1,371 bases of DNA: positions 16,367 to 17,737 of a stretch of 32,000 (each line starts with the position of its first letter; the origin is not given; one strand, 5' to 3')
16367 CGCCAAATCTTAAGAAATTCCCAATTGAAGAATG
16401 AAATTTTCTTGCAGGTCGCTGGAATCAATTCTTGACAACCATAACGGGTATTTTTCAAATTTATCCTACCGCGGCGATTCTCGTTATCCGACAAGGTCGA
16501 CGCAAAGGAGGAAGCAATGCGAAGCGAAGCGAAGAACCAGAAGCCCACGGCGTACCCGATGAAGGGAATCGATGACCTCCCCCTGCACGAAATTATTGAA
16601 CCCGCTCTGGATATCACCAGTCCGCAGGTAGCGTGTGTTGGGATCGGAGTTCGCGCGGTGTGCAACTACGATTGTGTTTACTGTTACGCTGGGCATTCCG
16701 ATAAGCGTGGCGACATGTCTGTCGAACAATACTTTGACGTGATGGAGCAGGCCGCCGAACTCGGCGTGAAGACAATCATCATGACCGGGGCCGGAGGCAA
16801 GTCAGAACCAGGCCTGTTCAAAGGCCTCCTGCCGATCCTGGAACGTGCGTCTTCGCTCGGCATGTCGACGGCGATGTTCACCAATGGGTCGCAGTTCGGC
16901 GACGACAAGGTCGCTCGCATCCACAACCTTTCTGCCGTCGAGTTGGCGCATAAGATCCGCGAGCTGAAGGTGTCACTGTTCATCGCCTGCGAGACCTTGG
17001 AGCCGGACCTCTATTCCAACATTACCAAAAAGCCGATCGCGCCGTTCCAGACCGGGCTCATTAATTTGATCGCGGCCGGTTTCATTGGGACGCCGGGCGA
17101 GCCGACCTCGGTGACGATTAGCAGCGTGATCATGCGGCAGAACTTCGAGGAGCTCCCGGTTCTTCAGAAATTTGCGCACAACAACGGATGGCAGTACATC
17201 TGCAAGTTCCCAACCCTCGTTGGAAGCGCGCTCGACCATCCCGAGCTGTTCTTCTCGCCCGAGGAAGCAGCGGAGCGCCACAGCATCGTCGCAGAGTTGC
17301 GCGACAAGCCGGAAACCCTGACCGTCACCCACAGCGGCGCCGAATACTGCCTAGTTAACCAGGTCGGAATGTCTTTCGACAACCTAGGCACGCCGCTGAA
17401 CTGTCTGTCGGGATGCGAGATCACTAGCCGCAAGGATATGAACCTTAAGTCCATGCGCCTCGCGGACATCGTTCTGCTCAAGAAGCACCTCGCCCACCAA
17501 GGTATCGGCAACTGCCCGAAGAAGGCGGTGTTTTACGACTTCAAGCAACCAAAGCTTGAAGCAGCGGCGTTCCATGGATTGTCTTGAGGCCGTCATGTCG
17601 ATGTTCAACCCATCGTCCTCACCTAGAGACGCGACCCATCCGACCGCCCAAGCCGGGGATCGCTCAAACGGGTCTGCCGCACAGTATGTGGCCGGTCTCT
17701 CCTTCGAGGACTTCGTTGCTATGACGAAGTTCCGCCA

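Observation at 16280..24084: Seven-gene, IS-bracketed operon with an enzyme combination I cannot assign to any characterised pathway (candidate orphan small-molecule or modified-amino-acid biosynthetic system)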

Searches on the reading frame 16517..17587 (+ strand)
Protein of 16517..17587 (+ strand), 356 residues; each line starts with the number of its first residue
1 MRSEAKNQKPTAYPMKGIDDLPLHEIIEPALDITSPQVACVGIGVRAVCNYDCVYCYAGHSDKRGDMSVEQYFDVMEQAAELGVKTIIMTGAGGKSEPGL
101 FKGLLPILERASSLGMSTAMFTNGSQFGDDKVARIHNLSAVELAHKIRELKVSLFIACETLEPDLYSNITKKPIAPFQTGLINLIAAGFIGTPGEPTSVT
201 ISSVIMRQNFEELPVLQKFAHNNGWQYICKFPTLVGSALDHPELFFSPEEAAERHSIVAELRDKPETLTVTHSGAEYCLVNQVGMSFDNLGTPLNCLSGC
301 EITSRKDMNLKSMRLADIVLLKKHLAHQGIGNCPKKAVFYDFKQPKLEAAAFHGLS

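Call 3: search_protein_families(library=pfam, proteins=[window:16517-17587:+], max_evalue=0.01)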
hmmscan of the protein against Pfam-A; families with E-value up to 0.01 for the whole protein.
window:16517-17587:+ (356 aa): 1 family
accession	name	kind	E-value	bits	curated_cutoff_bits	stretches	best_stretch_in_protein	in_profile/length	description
PF04055.27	Radical_SAM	-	6.6e-11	43.1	29.5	1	48-214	6-160/166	Radical SAM superfamily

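Call 4: search_protein_families(library=ncbifam, proteins=[window:16517-17587:+], max_evalue=0.01)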
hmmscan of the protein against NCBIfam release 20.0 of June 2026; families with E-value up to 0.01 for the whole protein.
window:16517-17587:+ (356 aa): 29 families (the best 25 are shown)
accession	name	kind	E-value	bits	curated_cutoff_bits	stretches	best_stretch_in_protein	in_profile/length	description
TIGR02668.1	moaA_archaeal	equivalog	5.4e-13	48.6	325.25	1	38-222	9-175/303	GTP 3',8-cyclase MoaA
NF045574.1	sacti_mat_StsB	exception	1.8e-12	46.8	625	1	28-134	85-188/466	StsB family radical SAM/SPASM domain sactipeptide maturase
TIGR04317.1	W_rSAM_matur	equivalog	2.2e-12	46.8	380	1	44-225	9-176/349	tungsten cofactor oxidoreductase radical SAM maturase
TIGR04403.1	rSAM_skfB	equivalog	4.5e-12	45.5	300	1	44-143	109-205/402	sporulation killing factor system radical SAM maturase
NF038283.1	viperin_w_prok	equivalog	1.3e-10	41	180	1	47-137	10-105/281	viperin family antiviral radical SAM protein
NF001199.0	PRK00164.2-1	equivalog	3.7e-10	39.5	231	1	37-221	10-176/308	GTP 3',8-cyclase MoaA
TIGR04051.1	rSAM_NirJ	equivalog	1.2e-09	37.7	515.45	1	48-138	11-99/354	heme d1 biosynthesis radical SAM protein NirJ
TIGR02666.1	moaA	equivalog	2.1e-09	36.8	284.05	1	41-226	12-186/336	GTP 3',8-cyclase MoaA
TIGR04303.1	GeoRSP_rSAM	equivalog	3.2e-08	33.5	400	1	44-137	10-98/325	GeoRSP system radical SAM/SPASM protein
NF050035.1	rSAM_WgK_link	exception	3.9e-07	29.4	650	1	39-139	9-105/367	radical SAM/SPASM peptide maturase WgkB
TIGR04466.1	rSAM_BlsE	equivalog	5.2e-07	29.4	400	1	45-222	9-164/327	cytosylglucuronate decarboxylase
TIGR02109.1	PQQ_syn_pqqE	equivalog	6.6e-07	28.6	381.35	1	48-145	16-108/358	pyrroloquinoline quinone biosynthesis protein PqqE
TIGR04321.1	spiroSPASM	subfamily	7e-07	28.3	250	1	24-228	216-413/510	spiro-SPASM protein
TIGR04347.1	pseudo_SAM_Halo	equivalog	8.3e-07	28.6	525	1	45-136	44-133/390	TIGR04347 family pseudo-SAM/SPASM protein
TIGR04546.1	rSAM_ahbC_deAc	equivalog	1.3e-06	27.4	650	1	45-138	45-136/390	12,18-didecarboxysiroheme deacetylase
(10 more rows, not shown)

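Call 7: find_homologous_proteins(query=window:16517-17587:+, max_evalue=0.00001)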
Query window:16517-17587:+ (356 aa): 17 proteins with E <= 0.00001 among 2318 candidates.
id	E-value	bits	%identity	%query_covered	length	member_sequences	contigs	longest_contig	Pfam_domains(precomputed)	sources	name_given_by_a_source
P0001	9.5e-240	812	100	100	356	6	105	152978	PF04055.28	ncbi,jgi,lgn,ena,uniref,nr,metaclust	ncbi:radical SAM protein [Rhodobacter sphaeroides]|jgi:MoaA/NifB/PqqE/SkfB family radical SAM enzyme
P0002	2.0e-174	598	72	99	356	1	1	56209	PF04055.28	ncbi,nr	ncbi:MAG: radical SAM protein [Rhodobacteraceae bacterium]|nr:radical SAM protein [Paracoccaceae bac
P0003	1.0e-173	595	74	94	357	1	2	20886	PF04055.28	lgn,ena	-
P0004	1.5e-172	591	73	96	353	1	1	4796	PF04055.28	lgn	-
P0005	3.5e-172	590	75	94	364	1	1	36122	PF04055.28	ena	-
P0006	1.9e-171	588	74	94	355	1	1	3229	PF04055.28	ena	-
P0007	3.7e-170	584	74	94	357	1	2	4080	PF04055.28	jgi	-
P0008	1.7e-169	581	73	95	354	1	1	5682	PF04055.28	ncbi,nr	ncbi:MAG: radical SAM protein [Gammaproteobacteria bacterium]|nr:radical SAM protein [Gammaproteobac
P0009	7.0e-168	576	72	94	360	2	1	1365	PF04055.28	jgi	jgi:hypothetical protein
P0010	8.2e-168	576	73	94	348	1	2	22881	PF04055.28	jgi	-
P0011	2.2e-166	571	75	94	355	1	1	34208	PF04055.28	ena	-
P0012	1.7e-165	568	72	94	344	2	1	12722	PF04055.28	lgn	-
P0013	8.7e-165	566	71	96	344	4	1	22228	PF04055.28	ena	-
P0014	3.6e-164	564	70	94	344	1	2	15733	PF04055.28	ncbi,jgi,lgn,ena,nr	ncbi:MAG: radical SAM protein [Sphingomonadales bacterium]|nr:radical SAM protein [Sphingomonadales 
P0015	2.3e-163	561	70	95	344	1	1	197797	PF04055.28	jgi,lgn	jgi:molybdenum cofactor biosynthesis enzyme MoaA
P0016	2.1e-123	430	57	94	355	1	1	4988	PF04055.28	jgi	-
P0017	3.6e-103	363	72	62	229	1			PF04055.28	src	-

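Call 8: find_encoding_contigs(protein=P0015, flank=10000, max_places=2)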
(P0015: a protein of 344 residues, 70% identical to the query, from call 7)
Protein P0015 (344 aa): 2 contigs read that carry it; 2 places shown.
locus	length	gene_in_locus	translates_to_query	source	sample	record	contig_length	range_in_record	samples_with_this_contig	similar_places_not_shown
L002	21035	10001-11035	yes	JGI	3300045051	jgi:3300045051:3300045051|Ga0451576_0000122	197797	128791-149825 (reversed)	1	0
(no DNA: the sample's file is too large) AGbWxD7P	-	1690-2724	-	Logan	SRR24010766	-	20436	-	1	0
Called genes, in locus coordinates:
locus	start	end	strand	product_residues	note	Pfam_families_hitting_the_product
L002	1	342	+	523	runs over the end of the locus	PF04820:Trp_halogenase, PF07992:Pyr_redox_2 (faint)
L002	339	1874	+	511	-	PF01266:DAO, PF04820:Trp_halogenase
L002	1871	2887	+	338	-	PF13621:Cupin_8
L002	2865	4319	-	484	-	PF01266:DAO (faint), PF04820:Trp_halogenase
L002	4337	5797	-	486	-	PF04820:Trp_halogenase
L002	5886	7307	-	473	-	PF00083:Sugar_tr, PF07690:MFS_1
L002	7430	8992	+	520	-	PF00171:Aldedh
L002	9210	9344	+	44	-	-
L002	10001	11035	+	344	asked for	PF04055:Radical_SAM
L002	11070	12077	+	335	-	PF13489:Methyltransf_23 (weak), PF08241:Methyltransf_11, PF13649:Methyltransf_25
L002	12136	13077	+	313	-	PF00682:HMGL-like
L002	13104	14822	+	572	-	PF13522:GATase_6, PF13537:GATase_7, PF00733:Asn_synthase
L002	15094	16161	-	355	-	PF10094:DUF2332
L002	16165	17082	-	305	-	-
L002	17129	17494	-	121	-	-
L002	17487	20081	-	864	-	PF00202:Aminotran_3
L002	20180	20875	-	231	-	-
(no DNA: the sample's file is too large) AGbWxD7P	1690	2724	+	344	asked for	PF04055:Radical_SAM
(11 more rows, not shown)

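Call 9: find_encoding_contigs(protein=P0002, flank=10000, max_places=2)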
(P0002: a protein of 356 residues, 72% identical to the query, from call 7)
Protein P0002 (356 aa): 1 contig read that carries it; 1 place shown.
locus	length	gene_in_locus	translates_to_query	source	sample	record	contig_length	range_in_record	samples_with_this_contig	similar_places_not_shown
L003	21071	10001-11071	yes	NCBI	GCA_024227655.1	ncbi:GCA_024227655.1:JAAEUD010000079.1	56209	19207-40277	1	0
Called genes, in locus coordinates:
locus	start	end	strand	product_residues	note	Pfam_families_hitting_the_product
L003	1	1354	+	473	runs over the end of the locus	PF09721:Exosortase_EpsH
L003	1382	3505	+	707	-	PF08487:VIT, PF13757:VIT_2, PF00092:VWA, PF13519:VWA_2, PF13768:VWA_3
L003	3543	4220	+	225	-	PF00072:Response_reg, PF00486:Trans_reg_C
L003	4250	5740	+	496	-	PF00512:HisKA, PF02518:HATPase_c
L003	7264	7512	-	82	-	PF02195:ParB_N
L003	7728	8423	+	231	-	-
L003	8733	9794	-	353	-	PF10094:DUF2332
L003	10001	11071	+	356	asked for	PF04055:Radical_SAM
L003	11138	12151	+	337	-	PF08241:Methyltransf_11, PF13649:Methyltransf_25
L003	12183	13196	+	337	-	PF00682:HMGL-like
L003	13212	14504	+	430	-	PF01053:Cys_Met_Meta_PP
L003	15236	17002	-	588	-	PF01266:DAO (weak), PF00732:GMC_oxred_N (weak), PF05199:GMC_oxred_C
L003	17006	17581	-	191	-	PF13618:Gluconate_2-dh3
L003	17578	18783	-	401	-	PF07690:MFS_1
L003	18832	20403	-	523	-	PF13537:GATase_7 (weak), PF00733:Asn_synthase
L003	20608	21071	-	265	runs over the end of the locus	PF13649:Methyltransf_25 (weak)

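Call 11: find_encoding_contigs(protein=P0005, flank=10000, max_places=1)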
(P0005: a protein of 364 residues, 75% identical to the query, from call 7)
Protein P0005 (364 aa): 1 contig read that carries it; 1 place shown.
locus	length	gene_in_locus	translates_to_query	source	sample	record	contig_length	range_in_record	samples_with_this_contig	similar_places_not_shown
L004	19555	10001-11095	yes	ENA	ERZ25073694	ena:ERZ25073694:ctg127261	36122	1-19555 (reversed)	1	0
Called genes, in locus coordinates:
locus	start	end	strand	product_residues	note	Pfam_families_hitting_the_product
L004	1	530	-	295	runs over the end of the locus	-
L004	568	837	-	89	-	PF00550:PP-binding (weak)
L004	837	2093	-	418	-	PF00083:Sugar_tr (weak), PF07690:MFS_1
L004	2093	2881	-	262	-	PF00378:ECH_1, PF16113:ECH_2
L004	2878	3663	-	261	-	PF00106:adh_short, PF08659:KR (weak), PF13561:adh_short_C2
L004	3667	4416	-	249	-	PF01648:ACPS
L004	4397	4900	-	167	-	PF14539:DUF4442 (weak), PF13622:4HBT_3, PF03061:4HBT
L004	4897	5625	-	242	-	PF00106:adh_short, PF01370:Epimerase, PF08659:KR, PF13460:NAD_binding_10 (weak), PF13561:adh_short_C2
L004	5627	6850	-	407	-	PF00109:ketoacyl-synt, PF02801:Ketoacyl-synt_C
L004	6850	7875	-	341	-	PF00109:ketoacyl-synt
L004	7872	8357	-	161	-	PF07977:FabA, PF22817:ApeP-like (weak), PF22818:ApeI-like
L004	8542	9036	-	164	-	PF00550:PP-binding (weak)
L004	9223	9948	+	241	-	PF05721:PhyH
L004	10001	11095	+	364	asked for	PF04055:Radical_SAM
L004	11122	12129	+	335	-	PF08241:Methyltransf_11 (weak)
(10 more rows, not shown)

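Call 12: find_encoding_contigs(protein=P0011, flank=10000, max_places=1)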
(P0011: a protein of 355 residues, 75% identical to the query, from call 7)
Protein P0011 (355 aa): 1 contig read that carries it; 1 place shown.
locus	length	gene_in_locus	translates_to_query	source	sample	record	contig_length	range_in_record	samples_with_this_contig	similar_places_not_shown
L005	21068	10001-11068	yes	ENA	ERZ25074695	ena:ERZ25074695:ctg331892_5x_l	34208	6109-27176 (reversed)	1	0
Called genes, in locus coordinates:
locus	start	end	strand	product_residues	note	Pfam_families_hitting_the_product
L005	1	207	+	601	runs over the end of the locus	PF05569:Peptidase_M56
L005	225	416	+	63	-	-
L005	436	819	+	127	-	PF07237:DUF1428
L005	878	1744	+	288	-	PF03935:SKN1_KRE6_Sbg1 (faint), PF00722:Glyco_hydro_16, PF26113:GH16_XgeA (weak)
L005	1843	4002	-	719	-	-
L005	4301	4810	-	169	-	-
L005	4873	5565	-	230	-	-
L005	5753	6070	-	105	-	-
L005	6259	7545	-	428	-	PF00682:HMGL-like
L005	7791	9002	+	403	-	PF02515:CoA_transf_3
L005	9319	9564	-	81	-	-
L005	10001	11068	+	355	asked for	PF04055:Radical_SAM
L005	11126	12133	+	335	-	PF13489:Methyltransf_23 (weak)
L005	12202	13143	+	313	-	PF00682:HMGL-like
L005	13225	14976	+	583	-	PF13522:GATase_6 (weak), PF13537:GATase_7, PF00733:Asn_synthase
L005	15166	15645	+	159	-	PF22381:Staph_reg_Sar_Rot, PF01047:MarR, PF12802:MarR_2, PF13463:HTH_27 (weak)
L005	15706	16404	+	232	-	PF02678:Pirin, PF07883:Cupin_2 (weak), PF17954:Pirin_C_2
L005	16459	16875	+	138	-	PF02077:SURF4, PF07681:DoxX, PF05514:HR_lesion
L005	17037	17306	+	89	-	-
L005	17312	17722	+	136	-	PF01850:PIN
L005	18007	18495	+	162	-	-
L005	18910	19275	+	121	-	-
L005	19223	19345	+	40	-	-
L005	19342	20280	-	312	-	PF13358:DDE_3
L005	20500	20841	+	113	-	PF00004:AAA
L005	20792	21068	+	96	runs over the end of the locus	-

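Call 13: find_encoding_contigs(protein=P0013, flank=10000, max_places=1)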
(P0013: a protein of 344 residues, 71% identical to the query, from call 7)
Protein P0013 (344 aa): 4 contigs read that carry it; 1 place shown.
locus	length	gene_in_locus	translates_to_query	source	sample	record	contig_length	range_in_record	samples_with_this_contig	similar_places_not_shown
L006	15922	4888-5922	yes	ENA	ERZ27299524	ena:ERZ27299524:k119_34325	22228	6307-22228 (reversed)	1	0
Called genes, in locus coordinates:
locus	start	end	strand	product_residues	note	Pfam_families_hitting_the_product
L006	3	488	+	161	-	?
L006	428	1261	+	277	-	PF00378:ECH_1, PF16113:ECH_2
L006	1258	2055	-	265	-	PF00378:ECH_1, PF16113:ECH_2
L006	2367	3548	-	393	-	PF02515:CoA_transf_3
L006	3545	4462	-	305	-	PF00682:HMGL-like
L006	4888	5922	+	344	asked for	PF04055:Radical_SAM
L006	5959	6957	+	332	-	PF13489:Methyltransf_23, PF08241:Methyltransf_11, PF08242:Methyltransf_12 (faint), PF13649:Methyltransf_25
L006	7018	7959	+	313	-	PF00682:HMGL-like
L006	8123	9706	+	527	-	PF13522:GATase_6 (weak), PF13537:GATase_7, PF00733:Asn_synthase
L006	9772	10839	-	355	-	PF10094:DUF2332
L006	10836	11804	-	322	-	-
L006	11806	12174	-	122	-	-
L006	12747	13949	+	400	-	PF07690:MFS_1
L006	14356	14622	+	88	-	PF00550:PP-binding (weak)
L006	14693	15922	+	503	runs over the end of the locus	PF00501:AMP-binding, PF13193:AMP-binding_C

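Call 19: search_solved_structures(query=window:16517-17587:+, max_evalue=0.001)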
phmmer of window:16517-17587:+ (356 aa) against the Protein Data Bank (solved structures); distinct sequences matched with E-value up to 0.001: 3.
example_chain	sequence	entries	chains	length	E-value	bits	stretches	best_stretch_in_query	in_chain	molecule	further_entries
6efn_A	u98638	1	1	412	2.8e-09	39.6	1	15-143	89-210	Sporulation killing factor maturation protein SkfB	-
7vob_C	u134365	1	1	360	0.00023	23.4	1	45-222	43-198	Cytosylglucuronate decarboxylase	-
7voc_C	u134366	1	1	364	0.00024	23.4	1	45-222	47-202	Cytosylglucuronate decarboxylase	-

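Call 23: find_related_loci(query=A1, collection=genome_contigs, flank=10000)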
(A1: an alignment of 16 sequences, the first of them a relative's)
Query A1 (356 aa) in genome_contigs; peptide patterns used: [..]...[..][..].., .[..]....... (x = any residue, [..] = any of these).
58 stretches matched a pattern; 1 encode a relative of the query (tblastn E <= 1e-3); 1 distinct loci.
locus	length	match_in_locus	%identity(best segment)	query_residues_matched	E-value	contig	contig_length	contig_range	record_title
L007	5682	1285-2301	73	5-343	9e-179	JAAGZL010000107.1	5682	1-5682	MAG: Gammaproteobacteria bacterium isolate Cli_5 CliG_CONTIG411411, whole genome shotgun sequence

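Call 24: find_related_loci(query=A1, collection=metagenome_contigs, flank=10000)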
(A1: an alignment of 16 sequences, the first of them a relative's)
Query A1 (356 aa) in metagenome_contigs; peptide patterns used: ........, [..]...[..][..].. (x = any residue, [..] = any of these).
123 stretches matched a pattern; 1 encode a relative of the query (tblastn E <= 1e-3); 1 distinct loci.
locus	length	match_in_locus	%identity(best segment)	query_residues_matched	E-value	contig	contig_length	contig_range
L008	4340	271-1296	70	11-352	4e-178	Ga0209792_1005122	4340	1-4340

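Call 25: find_encoding_contigs(protein=P0003, flank=10000, max_places=1)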
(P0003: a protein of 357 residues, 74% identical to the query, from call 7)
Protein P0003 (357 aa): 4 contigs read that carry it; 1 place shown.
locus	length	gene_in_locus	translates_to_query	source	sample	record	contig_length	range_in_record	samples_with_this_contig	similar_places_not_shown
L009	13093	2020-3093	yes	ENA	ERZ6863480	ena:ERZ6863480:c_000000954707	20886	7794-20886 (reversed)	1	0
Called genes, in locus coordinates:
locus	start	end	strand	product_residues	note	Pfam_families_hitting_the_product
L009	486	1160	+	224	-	PF00072:Response_reg, PF00196:GerE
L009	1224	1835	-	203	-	PF10094:DUF2332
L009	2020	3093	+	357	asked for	PF04055:Radical_SAM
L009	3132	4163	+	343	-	PF08241:Methyltransf_11 (weak), PF13649:Methyltransf_25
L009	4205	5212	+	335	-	PF00682:HMGL-like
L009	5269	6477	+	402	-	PF07478:Dala_Dala_lig_C (faint), PF13535:ATP-grasp_4, PF18603:LAL_C2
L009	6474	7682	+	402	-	PF01071:GARS_A, PF02655:ATP-grasp_3, PF02786:CPSase_L_D2 (weak), PF13535:ATP-grasp_4, PF18603:LAL_C2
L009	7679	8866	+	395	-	PF07690:MFS_1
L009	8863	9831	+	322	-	PF00561:Abhydrolase_1, PF12146:Hydrolase_4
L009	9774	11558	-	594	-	PF13522:GATase_6 (faint), PF13537:GATase_7 (weak), PF00733:Asn_synthase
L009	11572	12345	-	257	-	PF08241:Methyltransf_11 (weak)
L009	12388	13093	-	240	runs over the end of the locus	PF05721:PhyH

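Call 26: find_encoding_contigs(protein=P0010, flank=10000, max_places=1)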
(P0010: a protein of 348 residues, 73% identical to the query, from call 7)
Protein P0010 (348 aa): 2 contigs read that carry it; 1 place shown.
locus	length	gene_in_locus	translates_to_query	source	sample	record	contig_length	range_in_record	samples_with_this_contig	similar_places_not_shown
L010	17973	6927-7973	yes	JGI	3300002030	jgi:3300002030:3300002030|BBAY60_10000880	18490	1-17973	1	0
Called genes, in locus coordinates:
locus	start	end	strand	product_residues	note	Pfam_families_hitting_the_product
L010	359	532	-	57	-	-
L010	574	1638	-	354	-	PF10094:DUF2332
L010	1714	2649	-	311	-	-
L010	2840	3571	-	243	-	PF05721:PhyH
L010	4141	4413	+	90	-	PF00550:PP-binding (weak)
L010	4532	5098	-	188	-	PF02230:Abhydrolase_2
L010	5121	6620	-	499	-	PF00501:AMP-binding, PF13193:AMP-binding_C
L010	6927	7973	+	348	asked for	PF04055:Radical_SAM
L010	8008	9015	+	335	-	PF08241:Methyltransf_11 (faint)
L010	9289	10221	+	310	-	PF00682:HMGL-like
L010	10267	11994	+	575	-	PF13522:GATase_6, PF13537:GATase_7, PF00733:Asn_synthase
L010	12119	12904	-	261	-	PF00975:Thioesterase (faint), PF12146:Hydrolase_4 (weak), PF12697:Abhydrolase_6, PF00561:Abhydrolase_1 (weak)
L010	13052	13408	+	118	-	-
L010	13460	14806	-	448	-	PF02515:CoA_transf_3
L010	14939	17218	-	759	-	PF03176:MMPL, PF00873:ACR_tran (weak), PF02460:Patched (weak), PF12349:Sterol-sensing (weak), PF00873:ACR_tran (weak), PF03176:MMPL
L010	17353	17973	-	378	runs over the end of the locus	?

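Call 27: find_encoding_contigs(protein=P0014, flank=10000, max_places=1)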
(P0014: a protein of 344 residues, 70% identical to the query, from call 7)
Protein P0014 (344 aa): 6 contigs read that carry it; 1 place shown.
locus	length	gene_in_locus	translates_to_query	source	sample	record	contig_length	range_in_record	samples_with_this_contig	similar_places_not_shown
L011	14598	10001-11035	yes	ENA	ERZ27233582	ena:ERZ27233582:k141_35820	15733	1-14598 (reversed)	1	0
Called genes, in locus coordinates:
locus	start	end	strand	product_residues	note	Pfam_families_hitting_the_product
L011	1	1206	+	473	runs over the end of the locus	PF01935:DUF87 (weak), PF13191:AAA_16 (weak), PF13401:AAA_22 (faint)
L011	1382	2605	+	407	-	PF07690:MFS_1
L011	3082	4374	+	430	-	PF00067:p450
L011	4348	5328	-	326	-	PF09924:LPG_synthase_C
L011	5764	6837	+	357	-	PF25917:BSH_RND (weak), PF25935:BSH_LcnD (weak), PF25973:BSH_CzcB (weak), PF25984:BSH_YknX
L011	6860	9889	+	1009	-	PF00873:ACR_tran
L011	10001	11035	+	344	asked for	PF04055:Radical_SAM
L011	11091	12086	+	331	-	PF13489:Methyltransf_23 (weak), PF08241:Methyltransf_11 (weak), PF13649:Methyltransf_25 (weak)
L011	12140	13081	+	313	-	PF00682:HMGL-like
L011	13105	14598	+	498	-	?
